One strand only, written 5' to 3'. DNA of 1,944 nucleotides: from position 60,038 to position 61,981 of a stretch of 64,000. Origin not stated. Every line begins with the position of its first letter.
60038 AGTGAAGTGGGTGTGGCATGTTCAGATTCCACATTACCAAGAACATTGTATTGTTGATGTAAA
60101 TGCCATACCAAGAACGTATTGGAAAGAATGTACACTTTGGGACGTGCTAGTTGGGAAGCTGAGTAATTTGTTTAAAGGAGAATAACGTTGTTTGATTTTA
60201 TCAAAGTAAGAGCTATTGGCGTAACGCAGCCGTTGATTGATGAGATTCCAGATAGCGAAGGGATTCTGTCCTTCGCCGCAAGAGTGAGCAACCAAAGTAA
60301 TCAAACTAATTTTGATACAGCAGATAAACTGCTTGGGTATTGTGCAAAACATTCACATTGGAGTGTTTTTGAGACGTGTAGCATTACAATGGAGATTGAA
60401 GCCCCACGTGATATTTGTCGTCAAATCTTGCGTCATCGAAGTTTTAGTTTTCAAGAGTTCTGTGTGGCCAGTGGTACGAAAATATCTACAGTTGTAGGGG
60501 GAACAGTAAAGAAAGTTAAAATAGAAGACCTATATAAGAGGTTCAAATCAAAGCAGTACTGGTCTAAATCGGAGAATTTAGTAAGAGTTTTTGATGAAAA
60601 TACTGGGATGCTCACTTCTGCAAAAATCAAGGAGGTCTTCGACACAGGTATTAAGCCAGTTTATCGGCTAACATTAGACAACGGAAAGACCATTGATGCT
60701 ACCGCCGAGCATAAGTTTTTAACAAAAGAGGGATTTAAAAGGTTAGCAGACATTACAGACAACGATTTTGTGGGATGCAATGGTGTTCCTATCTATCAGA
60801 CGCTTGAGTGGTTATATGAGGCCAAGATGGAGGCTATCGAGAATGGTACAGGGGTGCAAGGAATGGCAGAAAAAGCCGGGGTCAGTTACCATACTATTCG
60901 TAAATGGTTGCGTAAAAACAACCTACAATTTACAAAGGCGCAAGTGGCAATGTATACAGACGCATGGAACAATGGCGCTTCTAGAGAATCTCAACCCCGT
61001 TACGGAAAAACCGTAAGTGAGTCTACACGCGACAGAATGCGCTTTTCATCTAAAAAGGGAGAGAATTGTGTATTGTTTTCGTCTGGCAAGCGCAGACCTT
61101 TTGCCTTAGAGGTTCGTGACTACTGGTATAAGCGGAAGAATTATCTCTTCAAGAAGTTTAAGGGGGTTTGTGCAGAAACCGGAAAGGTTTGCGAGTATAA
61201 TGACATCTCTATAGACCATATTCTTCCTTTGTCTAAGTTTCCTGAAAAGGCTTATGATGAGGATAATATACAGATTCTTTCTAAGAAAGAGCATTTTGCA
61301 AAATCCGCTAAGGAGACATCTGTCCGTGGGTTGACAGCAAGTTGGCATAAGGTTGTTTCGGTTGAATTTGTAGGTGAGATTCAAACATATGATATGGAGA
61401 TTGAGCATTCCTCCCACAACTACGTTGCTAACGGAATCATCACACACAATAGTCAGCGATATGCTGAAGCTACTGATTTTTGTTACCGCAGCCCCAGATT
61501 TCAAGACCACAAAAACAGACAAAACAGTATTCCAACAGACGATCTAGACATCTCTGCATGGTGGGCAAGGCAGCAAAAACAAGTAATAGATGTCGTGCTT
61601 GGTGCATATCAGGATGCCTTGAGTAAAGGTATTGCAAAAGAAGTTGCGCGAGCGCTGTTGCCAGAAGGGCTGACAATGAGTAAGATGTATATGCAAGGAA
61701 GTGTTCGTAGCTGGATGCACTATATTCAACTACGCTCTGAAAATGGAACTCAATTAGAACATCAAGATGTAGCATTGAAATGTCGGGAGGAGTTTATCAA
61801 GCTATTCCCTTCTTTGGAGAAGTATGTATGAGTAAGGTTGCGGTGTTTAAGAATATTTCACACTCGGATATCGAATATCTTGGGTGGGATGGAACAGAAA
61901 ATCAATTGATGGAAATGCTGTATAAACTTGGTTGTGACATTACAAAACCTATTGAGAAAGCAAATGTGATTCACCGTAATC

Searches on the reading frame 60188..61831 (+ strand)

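Call 14: search_protein_families(library=phrogs, proteins=[window:60188-61831:+])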
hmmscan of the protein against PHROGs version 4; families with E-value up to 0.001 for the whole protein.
window:60188-61831:+ (547 aa): 17 families
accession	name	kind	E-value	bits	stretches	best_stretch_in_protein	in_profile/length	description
phrog_85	-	DNA, RNA and nucleotide metabolism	4.2e-59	201.9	2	422-542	458-578/866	thymidylate synthase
phrog_10644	-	DNA, RNA and nucleotide metabolism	3.1e-35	122.7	2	422-542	27-149/160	thymidylate synthase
phrog_22708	-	DNA, RNA and nucleotide metabolism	6.5e-11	43.1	1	21-92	38-120/242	thymidylate synthase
phrog_144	-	DNA, RNA and nucleotide metabolism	1e-09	39.3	1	313-382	72-142/175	HNH endonuclease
phrog_17415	-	head and packaging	1.5e-08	34.2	1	144-195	229-280/940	terminase large subunit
phrog_589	-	DNA, RNA and nucleotide metabolism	8.1e-08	33.2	1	313-389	79-155/179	HNH endonuclease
phrog_1035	-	DNA, RNA and nucleotide metabolism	5.7e-07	30.7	1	294-375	127-213/271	endonuclease VII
phrog_6050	-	DNA, RNA and nucleotide metabolism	1.1e-05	25.4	1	317-382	303-367/402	HNH endonuclease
phrog_11604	-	DNA, RNA and nucleotide metabolism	1.3e-05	25.9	1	317-378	67-134/160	HNH endonuclease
phrog_8446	-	DNA, RNA and nucleotide metabolism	2.9e-05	24.8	1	176-369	47-192/211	HNH endonuclease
phrog_28563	-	unknown function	0.00011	23.4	1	374-432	23-84/98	-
phrog_5956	-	DNA, RNA and nucleotide metabolism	0.00013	22.6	1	316-377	52-112/138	HNH endonuclease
phrog_13169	-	DNA, RNA and nucleotide metabolism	0.00035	20.5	0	141-193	408-458/463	DNA polymerase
phrog_7785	-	DNA, RNA and nucleotide metabolism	0.00053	21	0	310-376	55-115/147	HNH endonuclease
phrog_16259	-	DNA, RNA and nucleotide metabolism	0.00074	19.9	0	146-194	277-325/330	DNA helicase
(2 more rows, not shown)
